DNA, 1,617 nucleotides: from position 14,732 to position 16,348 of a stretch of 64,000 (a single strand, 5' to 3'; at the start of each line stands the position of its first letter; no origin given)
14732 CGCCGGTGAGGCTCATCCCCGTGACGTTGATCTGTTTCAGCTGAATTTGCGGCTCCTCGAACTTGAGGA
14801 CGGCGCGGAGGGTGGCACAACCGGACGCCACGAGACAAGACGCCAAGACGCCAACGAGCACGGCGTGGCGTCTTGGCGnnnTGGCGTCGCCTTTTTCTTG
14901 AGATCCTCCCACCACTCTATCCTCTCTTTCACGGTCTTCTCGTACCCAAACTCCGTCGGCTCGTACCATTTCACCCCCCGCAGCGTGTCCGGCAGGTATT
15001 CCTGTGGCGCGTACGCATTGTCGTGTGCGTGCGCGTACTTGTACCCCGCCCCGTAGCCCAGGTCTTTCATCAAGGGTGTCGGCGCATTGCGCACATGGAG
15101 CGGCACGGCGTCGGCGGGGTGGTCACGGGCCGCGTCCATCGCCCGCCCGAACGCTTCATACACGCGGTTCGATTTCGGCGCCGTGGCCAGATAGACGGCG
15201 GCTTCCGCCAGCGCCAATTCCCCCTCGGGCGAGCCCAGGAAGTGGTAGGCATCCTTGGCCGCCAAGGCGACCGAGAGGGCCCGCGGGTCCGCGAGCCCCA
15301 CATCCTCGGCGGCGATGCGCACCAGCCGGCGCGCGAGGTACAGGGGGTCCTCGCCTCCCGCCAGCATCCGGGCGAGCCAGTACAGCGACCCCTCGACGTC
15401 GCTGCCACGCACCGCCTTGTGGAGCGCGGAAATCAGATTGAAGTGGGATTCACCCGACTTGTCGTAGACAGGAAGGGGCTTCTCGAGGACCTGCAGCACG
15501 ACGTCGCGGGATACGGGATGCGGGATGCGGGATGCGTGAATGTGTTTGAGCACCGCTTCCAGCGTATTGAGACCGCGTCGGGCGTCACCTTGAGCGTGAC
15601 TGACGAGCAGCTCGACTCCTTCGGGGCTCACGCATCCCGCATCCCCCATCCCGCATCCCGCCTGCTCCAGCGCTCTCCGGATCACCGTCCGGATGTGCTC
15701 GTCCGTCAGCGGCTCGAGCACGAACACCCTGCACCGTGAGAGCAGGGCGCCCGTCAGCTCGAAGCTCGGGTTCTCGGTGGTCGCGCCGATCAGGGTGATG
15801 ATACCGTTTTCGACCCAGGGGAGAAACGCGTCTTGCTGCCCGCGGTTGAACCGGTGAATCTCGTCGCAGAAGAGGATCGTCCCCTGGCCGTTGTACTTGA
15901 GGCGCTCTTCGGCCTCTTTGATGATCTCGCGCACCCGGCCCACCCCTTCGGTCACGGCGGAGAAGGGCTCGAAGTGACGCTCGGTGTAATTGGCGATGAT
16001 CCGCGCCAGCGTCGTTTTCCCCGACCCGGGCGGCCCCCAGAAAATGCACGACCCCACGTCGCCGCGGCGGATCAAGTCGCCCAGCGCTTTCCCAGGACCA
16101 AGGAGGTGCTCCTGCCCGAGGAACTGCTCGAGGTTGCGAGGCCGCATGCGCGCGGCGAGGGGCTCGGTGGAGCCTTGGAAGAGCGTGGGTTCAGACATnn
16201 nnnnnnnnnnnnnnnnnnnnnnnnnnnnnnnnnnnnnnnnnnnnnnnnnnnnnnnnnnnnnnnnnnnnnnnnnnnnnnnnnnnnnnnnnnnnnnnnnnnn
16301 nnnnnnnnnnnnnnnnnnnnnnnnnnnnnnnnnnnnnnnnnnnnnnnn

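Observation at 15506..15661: Same heptamer arrays inserted in frame, as an inverted pair, inside rarA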

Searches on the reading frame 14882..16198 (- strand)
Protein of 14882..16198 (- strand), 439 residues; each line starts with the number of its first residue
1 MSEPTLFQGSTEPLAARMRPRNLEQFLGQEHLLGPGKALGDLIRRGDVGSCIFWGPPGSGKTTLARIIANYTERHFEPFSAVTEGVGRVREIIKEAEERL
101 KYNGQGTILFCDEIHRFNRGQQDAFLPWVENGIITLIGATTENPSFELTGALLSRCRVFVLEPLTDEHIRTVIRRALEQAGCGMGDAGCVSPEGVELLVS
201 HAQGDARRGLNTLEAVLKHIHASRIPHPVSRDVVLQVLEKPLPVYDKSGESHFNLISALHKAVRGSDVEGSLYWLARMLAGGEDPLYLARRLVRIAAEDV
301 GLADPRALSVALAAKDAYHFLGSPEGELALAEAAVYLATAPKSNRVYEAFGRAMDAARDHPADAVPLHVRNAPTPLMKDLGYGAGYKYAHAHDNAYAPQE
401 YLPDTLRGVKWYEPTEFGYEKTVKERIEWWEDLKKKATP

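Call 15: find_homologous_proteins(query=window:14882-16198:-, max_evalue=1e-50)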
Query seq(439 aa) (439 aa): 7999 proteins with E <= 1e-50 among 8000 candidates; the best 120 are listed.
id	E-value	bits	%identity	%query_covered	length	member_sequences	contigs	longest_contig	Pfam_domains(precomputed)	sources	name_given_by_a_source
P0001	0.0e+0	1009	100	100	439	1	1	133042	PF16193.12,PF00004.36,PF05496.19,PF12002.14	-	-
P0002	8.1e-281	949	93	100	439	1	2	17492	PF00158.33,PF16193.12,PF00004.36,PF05496.19,PF12002.14,PF13191.13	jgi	jgi:putative ATPase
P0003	1.2e-279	945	93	100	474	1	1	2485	PF16193.12,PF00004.36,PF05496.19,PF12002.14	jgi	jgi:putative ATPase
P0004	3.3e-271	918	90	100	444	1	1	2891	PF16193.12,PF00004.36,PF05496.19,PF12002.14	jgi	jgi:putative ATPase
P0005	8.4e-266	900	89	100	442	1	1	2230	PF00158.33,PF16193.12,PF00004.36,PF05496.19,PF12002.14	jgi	jgi:putative ATPase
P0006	8.4e-266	900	89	100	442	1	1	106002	PF00158.33,PF16193.12,PF00004.36,PF05496.19,PF12002.14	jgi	jgi:putative ATPase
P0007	4.9e-265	897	90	100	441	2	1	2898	PF00158.33,PF16193.12,PF00004.36,PF05496.19,PF12002.14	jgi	jgi:putative ATPase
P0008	4.4e-264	894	88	100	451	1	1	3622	PF16193.12,PF00004.36,PF05496.19,PF12002.14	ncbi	ncbi:MAG: replication-associated recombination protein A [Gemmatimonadales bacterium]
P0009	2.3e-263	892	89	100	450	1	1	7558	PF16193.12,PF00004.36,PF05496.19,PF12002.14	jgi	jgi:putative ATPase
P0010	1.5e-261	886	86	100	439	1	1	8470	PF16193.12,PF00004.36,PF05496.19,PF12002.14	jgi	jgi:putative ATPase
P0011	2.1e-261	885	86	100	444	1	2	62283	PF16193.12,PF00004.36,PF05496.19,PF12002.14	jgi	jgi:putative ATPase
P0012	4.6e-258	874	87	100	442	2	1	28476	PF00158.33,PF16193.12,PF00004.36,PF05496.19,PF12002.14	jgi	-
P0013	6.2e-256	867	85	100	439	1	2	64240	PF16193.12,PF00004.36,PF05496.19,PF12002.14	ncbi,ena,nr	ncbi:MAG TPA: replication-associated recombination protein A [Gemmatimonadales bacterium]|nr:replica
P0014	7.1e-256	867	84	100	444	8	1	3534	PF16193.12,PF00004.36,PF05496.19,PF07728.21,PF12002.14,PF13191.13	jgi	jgi:putative ATPase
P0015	8.6e-256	867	85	100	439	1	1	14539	PF16193.12,PF00004.36,PF05496.19,PF12002.14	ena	-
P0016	1.3e-255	866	85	100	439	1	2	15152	PF16193.12,PF00004.36,PF05496.19,PF12002.14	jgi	-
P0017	1.8e-255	866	85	100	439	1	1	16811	PF16193.12,PF00004.36,PF05496.19,PF12002.14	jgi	-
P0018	2.4e-255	865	86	100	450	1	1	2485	PF00158.33,PF16193.12,PF00004.36,PF05496.19,PF12002.14,PF13191.13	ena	-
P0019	2.8e-255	865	85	100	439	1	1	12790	PF16193.12,PF00004.36,PF05496.19,PF12002.14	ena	-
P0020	2.4e-254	862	85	100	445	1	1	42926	PF16193.12,PF00004.36,PF05496.19,PF07728.21,PF12002.14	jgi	jgi:putative ATPase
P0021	6.5e-254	861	85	100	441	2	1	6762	PF16193.12,PF00004.36,PF05496.19,PF12002.14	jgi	-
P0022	1.2e-253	860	86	100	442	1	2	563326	PF16193.12,PF00004.36,PF05496.19,PF12002.14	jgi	jgi:putative ATPase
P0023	1.6e-253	859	84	100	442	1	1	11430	PF16193.12,PF00004.36,PF05496.19,PF07728.21,PF12002.14,PF13191.13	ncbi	-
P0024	5.1e-253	858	85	99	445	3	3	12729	PF16193.12,PF00004.36,PF05496.19,PF12002.14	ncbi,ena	-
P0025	5.9e-253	857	85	99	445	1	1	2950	PF16193.12,PF00004.36,PF05496.19,PF12002.14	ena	-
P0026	4.0e-252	855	85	99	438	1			PF16193.12,PF00004.36,PF05496.19,PF12002.14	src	-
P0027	2.7e-251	852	83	100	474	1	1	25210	PF16193.12,PF00004.36,PF05496.19,PF12002.14,PF13191.13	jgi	jgi:putative ATPase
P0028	2.8e-251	852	84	100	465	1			PF16193.12,PF00004.36,PF05496.19,PF12002.14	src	-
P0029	3.1e-251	852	83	100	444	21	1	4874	PF16193.12,PF00004.36,PF05496.19,PF12002.14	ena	-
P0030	3.3e-251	852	83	100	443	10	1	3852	PF16193.12,PF00004.36,PF05496.19,PF07728.21,PF12002.14,PF13191.13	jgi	-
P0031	4.9e-251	851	83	100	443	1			PF16193.12,PF00004.36,PF05496.19,PF12002.14,PF13191.13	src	-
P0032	5.0e-251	851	84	100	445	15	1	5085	PF00158.33,PF16193.12,PF00004.36,PF05496.19,PF12002.14,PF13191.13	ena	-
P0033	6.2e-251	851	84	100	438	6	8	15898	PF00158.33,PF16193.12,PF00004.36,PF05496.19,PF07728.21,PF12002.14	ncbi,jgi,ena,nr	ncbi:MAG: hypothetical protein AUI08_04070 [Gemmatimonadetes bacterium 13_2_20CM_2_65_7]|nr:MAG: hyp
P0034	6.4e-251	851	84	100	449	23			PF16193.12,PF00004.36,PF05496.19,PF07728.21,PF12002.14,PF13191.13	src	-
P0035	8.3e-251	850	83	100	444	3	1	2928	PF16193.12,PF00004.36,PF05496.19,PF07728.21,PF12002.14,PF13191.13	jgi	jgi:putative ATPase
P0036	2.0e-250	849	83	100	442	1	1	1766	PF16193.12,PF00004.36,PF05496.19,PF12002.14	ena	-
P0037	4.1e-250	848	83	100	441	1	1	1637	PF16193.12,PF00004.36,PF05496.19,PF12002.14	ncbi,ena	-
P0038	5.0e-250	848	83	100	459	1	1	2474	PF16193.12,PF00004.36,PF05496.19,PF07728.21,PF12002.14,PF13191.13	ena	-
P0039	5.1e-250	848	84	99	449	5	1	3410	PF16193.12,PF00004.36,PF05496.19,PF12002.14,PF13191.13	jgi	-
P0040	5.6e-250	848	84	99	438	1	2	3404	PF16193.12,PF00004.36,PF05496.19,PF12002.14,PF13191.13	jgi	-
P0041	8.7e-250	847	82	100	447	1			PF16193.12,PF00004.36,PF05496.19,PF12002.14,PF13191.13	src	-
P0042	1.6e-249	846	84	100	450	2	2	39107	PF16193.12,PF00004.36,PF05496.19,PF12002.14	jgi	-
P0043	1.8e-249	846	83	100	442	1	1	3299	PF16193.12,PF07724.21,PF00004.36,PF05496.19,PF12002.14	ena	-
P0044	1.9e-249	846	83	100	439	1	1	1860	PF00158.33,PF16193.12,PF00004.36,PF05496.19,PF07728.21,PF12002.14,PF13191.13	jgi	jgi:putative ATPase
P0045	2.1e-249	846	83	100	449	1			PF16193.12,PF00004.36,PF05496.19,PF07728.21,PF12002.14,PF13191.13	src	-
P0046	2.2e-249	846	82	100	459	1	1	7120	PF16193.12,PF00004.36,PF05496.19,PF07728.21,PF12002.14,PF13191.13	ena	-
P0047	3.2e-249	845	83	100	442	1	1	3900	PF16193.12,PF07724.21,PF00004.36,PF05496.19,PF12002.14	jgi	-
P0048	3.4e-249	845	82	100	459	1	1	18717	PF16193.12,PF00004.36,PF05496.19,PF12002.14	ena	-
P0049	3.4e-249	845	84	100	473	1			PF00158.33,PF16193.12,PF00004.36,PF05496.19,PF12002.14,PF13191.13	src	-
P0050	3.9e-249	845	83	100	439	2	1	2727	PF00158.33,PF16193.12,PF00004.36,PF05496.19,PF07728.21,PF12002.14,PF13191.13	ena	-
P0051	5.3e-249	844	83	100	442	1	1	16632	PF16193.12,PF07724.21,PF00004.36,PF05496.19,PF12002.14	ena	-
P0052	1.3e-248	843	83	100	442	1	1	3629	PF16193.12,PF07724.21,PF00004.36,PF05496.19,PF12002.14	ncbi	-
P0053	1.5e-248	843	84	99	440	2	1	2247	PF00158.33,PF16193.12,PF00004.36,PF05496.19,PF12002.14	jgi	-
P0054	1.6e-248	843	81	100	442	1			PF16193.12,PF00004.36,PF05496.19,PF12002.14,PF13191.13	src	-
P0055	2.4e-248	842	83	99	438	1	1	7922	PF16193.12,PF00004.36,PF05496.19,PF12002.14,PF13191.13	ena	-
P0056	2.7e-248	842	81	100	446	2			PF16193.12,PF00004.36,PF05496.19,PF12002.14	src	-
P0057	5.4e-248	841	83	100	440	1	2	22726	PF16193.12,PF00004.36,PF05496.19,PF12002.14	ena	-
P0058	6.2e-248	841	82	99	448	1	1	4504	PF16193.12,PF00004.36,PF05496.19,PF12002.14,PF13191.13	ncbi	-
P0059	6.5e-248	841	83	99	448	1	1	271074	PF16193.12,PF00004.36,PF05496.19,PF07728.21,PF12002.14,PF13191.13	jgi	jgi:putative ATPase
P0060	8.8e-248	840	83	98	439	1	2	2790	PF16193.12,PF00004.36,PF05496.19,PF12002.14,PF13191.13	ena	-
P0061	9.1e-248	840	82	99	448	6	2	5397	PF16193.12,PF00004.36,PF05496.19,PF07728.21,PF12002.14,PF13191.13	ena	-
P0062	9.6e-248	840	83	100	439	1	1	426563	PF16193.12,PF00004.36,PF05496.19,PF12002.14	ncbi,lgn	-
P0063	1.2e-247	840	83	100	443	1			PF16193.12,PF00004.36,PF05496.19,PF07728.21,PF12002.14,PF13191.13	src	-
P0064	1.4e-247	840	82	100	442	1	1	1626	PF16193.12,PF00004.36,PF05496.19,PF12002.14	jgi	jgi:putative ATPase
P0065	2.0e-247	839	83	99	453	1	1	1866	PF16193.12,PF00004.36,PF05496.19,PF07728.21,PF12002.14,PF13191.13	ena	-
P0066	2.0e-247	839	83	100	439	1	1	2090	PF16193.12,PF00004.36,PF05496.19,PF07728.21,PF12002.14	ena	-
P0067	2.2e-247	839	84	99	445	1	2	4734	PF16193.12,PF00004.36,PF05496.19,PF12002.14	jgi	jgi:putative ATPase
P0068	2.3e-247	839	81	100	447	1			PF16193.12,PF00004.36,PF05496.19,PF12002.14,PF13191.13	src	-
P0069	3.1e-247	839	82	99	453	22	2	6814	PF16193.12,PF00004.36,PF05496.19,PF07728.21,PF12002.14,PF13191.13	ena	-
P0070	4.1e-247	838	84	100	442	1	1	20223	PF16193.12,PF00004.36,PF05496.19,PF12002.14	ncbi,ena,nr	ncbi:MAG TPA: replication-associated recombination protein A [Gemmatimonadales bacterium]|nr:replica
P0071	5.3e-247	838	82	100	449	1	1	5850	PF00158.33,PF16193.12,PF00004.36,PF05496.19,PF07728.21,PF12002.14,PF13191.13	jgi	jgi:putative ATPase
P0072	6.7e-247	838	82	99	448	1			PF16193.12,PF00004.36,PF05496.19,PF12002.14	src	-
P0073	8.3e-247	837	83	100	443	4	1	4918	PF00158.33,PF16193.12,PF00004.36,PF05496.19,PF12002.14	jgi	-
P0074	8.4e-247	837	83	100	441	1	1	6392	PF16193.12,PF00004.36,PF05496.19,PF12002.14,PF13191.13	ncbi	-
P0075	9.7e-247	837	83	99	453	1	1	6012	PF16193.12,PF00004.36,PF05496.19,PF12002.14,PF13191.13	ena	-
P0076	1.6e-246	836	82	100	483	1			PF00158.33,PF16193.12,PF00004.36,PF05496.19,PF12002.14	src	-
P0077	1.7e-246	836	85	96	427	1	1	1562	PF00158.33,PF16193.12,PF00004.36,PF05496.19,PF12002.14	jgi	-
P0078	2.1e-246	836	84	100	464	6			PF00158.33,PF16193.12,PF00004.36,PF05496.19,PF07728.21,PF12002.14,PF13191.13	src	-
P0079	2.2e-246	836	82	99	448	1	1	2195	PF16193.12,PF00004.36,PF05496.19,PF07728.21,PF12002.14,PF13191.13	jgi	jgi:putative ATPase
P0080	3.0e-246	835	82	100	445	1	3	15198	PF00158.33,PF16193.12,PF00004.36,PF05496.19,PF07728.21,PF12002.14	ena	-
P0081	3.2e-246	835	82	99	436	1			PF16193.12,PF00004.36,PF05496.19,PF07728.21,PF12002.14,PF13191.13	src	-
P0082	5.1e-246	835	81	100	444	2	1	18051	PF16193.12,PF00004.36,PF05496.19,PF12002.14,PF13191.13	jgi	jgi:putative ATPase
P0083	5.9e-246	834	83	100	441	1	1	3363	PF00158.33,PF16193.12,PF00004.36,PF05496.19,PF12002.14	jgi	jgi:putative ATPase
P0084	6.4e-246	834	82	100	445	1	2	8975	PF00158.33,PF16193.12,PF00004.36,PF05496.19,PF07728.21,PF12002.14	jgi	-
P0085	6.5e-246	834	83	100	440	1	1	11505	PF00158.33,PF16193.12,PF00004.36,PF05496.19,PF12002.14,PF13191.13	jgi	jgi:putative ATPase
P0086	6.7e-246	834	83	100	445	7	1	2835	PF16193.12,PF00004.36,PF05496.19,PF12002.14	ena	-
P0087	9.0e-246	834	82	100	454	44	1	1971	PF16193.12,PF00004.36,PF05496.19,PF12002.14,PF13191.13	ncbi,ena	-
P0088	9.7e-246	834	82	100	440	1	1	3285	PF16193.12,PF00004.36,PF05496.19,PF12002.14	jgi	jgi:putative ATPase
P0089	9.9e-246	834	83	99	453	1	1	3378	PF16193.12,PF00004.36,PF05496.19,PF12002.14,PF13191.13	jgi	-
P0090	1.1e-245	834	83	99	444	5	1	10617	PF00158.33,PF16193.12,PF00004.36,PF05496.19,PF12002.14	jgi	jgi:putative ATPase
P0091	1.1e-245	834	82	99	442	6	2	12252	PF00158.33,PF16193.12,PF00004.36,PF05496.19,PF07728.21,PF12002.14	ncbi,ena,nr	ncbi:MAG TPA: replication-associated recombination protein A [Gemmatimonadales bacterium]|nr:replica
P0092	1.2e-245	833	82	99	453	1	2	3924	PF16193.12,PF00004.36,PF05496.19,PF07728.21,PF12002.14,PF13191.13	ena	-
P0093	1.3e-245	833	82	100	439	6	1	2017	PF00158.33,PF16193.12,PF00004.36,PF05496.19,PF07728.21,PF12002.14,PF13191.13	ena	-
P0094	2.7e-245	832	83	99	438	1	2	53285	PF16193.12,PF00004.36,PF05496.19,PF12002.14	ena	-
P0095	2.7e-245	832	82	99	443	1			PF16193.12,PF00004.36,PF05496.19,PF12002.14,PF13191.13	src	-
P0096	2.8e-245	832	82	100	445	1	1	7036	PF00158.33,PF16193.12,PF00004.36,PF05496.19,PF12002.14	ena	-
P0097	3.3e-245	832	83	99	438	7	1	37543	PF16193.12,PF00004.36,PF05496.19,PF12002.14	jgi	-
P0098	4.7e-245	831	82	100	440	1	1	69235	PF00158.33,PF16193.12,PF00004.36,PF05496.19,PF12002.14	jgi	jgi:putative ATPase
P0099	5.0e-245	831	82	100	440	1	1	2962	PF00158.33,PF16193.12,PF00004.36,PF05496.19,PF12002.14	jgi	jgi:putative ATPase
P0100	5.2e-245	831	83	100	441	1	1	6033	PF16193.12,PF00004.36,PF05496.19,PF12002.14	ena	-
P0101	6.9e-245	831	83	100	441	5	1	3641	PF16193.12,PF00004.36,PF05496.19,PF12002.14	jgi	jgi:putative ATPase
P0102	7.9e-245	831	83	100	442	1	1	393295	PF16193.12,PF00004.36,PF05496.19,PF12002.14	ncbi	ncbi:MAG: replication-associated recombination protein A [Gemmatimonadales bacterium]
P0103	1.1e-244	830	83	100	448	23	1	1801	PF00158.33,PF16193.12,PF00004.36,PF05496.19,PF12002.14,PF13191.13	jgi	-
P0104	1.4e-244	830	82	100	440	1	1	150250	PF00158.33,PF16193.12,PF00004.36,PF05496.19,PF12002.14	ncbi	ncbi:MAG TPA: replication-associated recombination protein A [Gemmatimonadales bacterium]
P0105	1.4e-244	830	81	100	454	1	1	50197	PF16193.12,PF00004.36,PF05496.19,PF07728.21,PF12002.14,PF13191.13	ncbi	-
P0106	2.4e-244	829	82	99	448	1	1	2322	PF16193.12,PF00004.36,PF05496.19,PF07728.21,PF12002.14,PF13191.13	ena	-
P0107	2.5e-244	829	83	100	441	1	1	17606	PF16193.12,PF00004.36,PF05496.19,PF12002.14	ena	-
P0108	2.5e-244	829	82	100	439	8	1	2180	PF00158.33,PF16193.12,PF00004.36,PF05496.19,PF12002.14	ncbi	-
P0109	2.5e-244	829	82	100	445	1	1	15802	PF16193.12,PF00004.36,PF05496.19,PF12002.14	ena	-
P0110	2.6e-244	829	82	100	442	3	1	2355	PF16193.12,PF00004.36,PF05496.19,PF12002.14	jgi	-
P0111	3.1e-244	829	81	100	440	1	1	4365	PF16193.12,PF00004.36,PF05496.19,PF12002.14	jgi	jgi:putative ATPase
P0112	3.2e-244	829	82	100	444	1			PF16193.12,PF00004.36,PF05496.19,PF07728.21,PF12002.14,PF13191.13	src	-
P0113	3.3e-244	829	81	100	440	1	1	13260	PF16193.12,PF00004.36,PF05496.19,PF12002.14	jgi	jgi:putative ATPase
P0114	3.7e-244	828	83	100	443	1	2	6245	PF00158.33,PF16193.12,PF00004.36,PF05496.19,PF12002.14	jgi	jgi:putative ATPase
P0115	4.1e-244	828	83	99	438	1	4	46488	PF16193.12,PF00004.36,PF05496.19,PF12002.14,PF13191.13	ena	-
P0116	5.5e-244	828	82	100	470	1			PF16193.12,PF00004.36,PF05496.19,PF12002.14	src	-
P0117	6.9e-244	828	82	99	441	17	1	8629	PF16193.12,PF00004.36,PF05496.19,PF12002.14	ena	-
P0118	9.9e-244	827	81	100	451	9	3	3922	PF16193.12,PF00004.36,PF05496.19,PF07728.21,PF12002.14,PF13191.13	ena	-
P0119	9.9e-244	827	83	99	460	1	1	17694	PF00158.33,PF16193.12,PF00004.36,PF05496.19,PF12002.14,PF13191.13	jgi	jgi:putative ATPase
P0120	1.1e-243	827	81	100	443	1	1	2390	PF16193.12,PF00004.36,PF05496.19,PF12002.14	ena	-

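Call 18: find_related_loci(query=P0001, collection=genome_contigs, flank=10000)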
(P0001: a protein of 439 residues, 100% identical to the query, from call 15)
Query P0001 (439 aa) in genome_contigs; peptide patterns used: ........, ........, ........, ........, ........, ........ (x = any residue, [..] = any of these).
599 stretches matched a pattern (row limit reached: there are more); 362 encode a relative of the query (tblastn E <= 1e-3); the best 80 are kept; 80 distinct loci.
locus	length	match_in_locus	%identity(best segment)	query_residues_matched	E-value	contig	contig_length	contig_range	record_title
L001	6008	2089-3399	85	1-437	0e+0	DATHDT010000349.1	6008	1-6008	MAG TPA_asm: Gemmatimonadales bacterium isolate SMAG_U12401 k141_250374, whole genome shotgun sequence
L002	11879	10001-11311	87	1-437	0e+0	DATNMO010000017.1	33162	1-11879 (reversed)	MAG TPA_asm: Gemmatimonadales bacterium isolate SMAG_U11481 k141_348141, whole genome shotgun sequence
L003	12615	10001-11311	84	1-437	0e+0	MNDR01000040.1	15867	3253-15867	MAG: Gemmatimonadetes bacterium 13_2_20CM_2_65_7 13_2_20cm_2_scaffold_622, whole genome shotgun sequence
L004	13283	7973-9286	82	1-438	0e+0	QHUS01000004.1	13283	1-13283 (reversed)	MAG: Gemmatimonadetes bacterium isolate AG22 14_1009_02_40cm_scaffold_5044_curated, whole genome shotgun sequence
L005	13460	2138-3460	81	1-436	0e+0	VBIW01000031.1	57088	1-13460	MAG: Chloroflexi bacterium isolate CF_140 14_0927_12_20cm_scaffold_2815, whole genome shotgun sequence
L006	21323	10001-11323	83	1-439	0e+0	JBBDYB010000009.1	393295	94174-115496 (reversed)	MAG: Gemmatimonadales bacterium isolate LejiaD_68_345 Lejia_D_23_length_393295_cov_205, whole genome shotgun sequence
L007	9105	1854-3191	80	1-439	0e+0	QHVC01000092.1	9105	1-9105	MAG: Gemmatimonadetes bacterium isolate AG13 14_1009_16_30cm_scaffold_22562_curated, whole genome shotgun sequence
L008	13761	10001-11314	81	1-437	0e+0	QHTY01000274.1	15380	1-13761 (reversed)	MAG: Gemmatimonadetes bacterium isolate AG40 14_0903_02_20cm_scaffold_10032_curated, whole genome shotgun sequence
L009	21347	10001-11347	79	1-436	0e+0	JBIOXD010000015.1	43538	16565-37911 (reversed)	MAG: Gemmatimonadales bacterium isolate MAG065 k127_1404837, whole genome shotgun sequence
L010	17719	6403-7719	81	1-438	0e+0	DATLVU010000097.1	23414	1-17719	MAG TPA_asm: Gemmatimonadales bacterium isolate SMAG_U13200 k141_206265, whole genome shotgun sequence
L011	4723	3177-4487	82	1-435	0e+0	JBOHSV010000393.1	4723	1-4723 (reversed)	MAG: Gemmatimonadales bacterium isolate M3-S_metabat2.bin.235 k127_631754, whole genome shotgun sequence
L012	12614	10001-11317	81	1-438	0e+0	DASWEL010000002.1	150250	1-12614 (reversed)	MAG TPA_asm: Gemmatimonadales bacterium isolate SMAG_U2761 k141_128494, whole genome shotgun sequence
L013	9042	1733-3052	82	1-439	0e+0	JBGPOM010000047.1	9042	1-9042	MAG: Gemmatimonadota bacterium isolate OBJ_0618_7090110_191 k141_6782617_length_9042_cov_35.0000, whole genome shotgun s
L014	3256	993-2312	81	1-437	0e+0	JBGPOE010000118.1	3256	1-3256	MAG: Gemmatimonadota bacterium isolate OBJ_0618_7090110_199 k141_4766265_length_3256_cov_18.0844, whole genome shotgun s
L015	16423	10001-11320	81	1-439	0e+0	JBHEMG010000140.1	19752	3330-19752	MAG: Gemmatimonadales bacterium isolate S2_bin.9.orig S2_k141_1033640, whole genome shotgun sequence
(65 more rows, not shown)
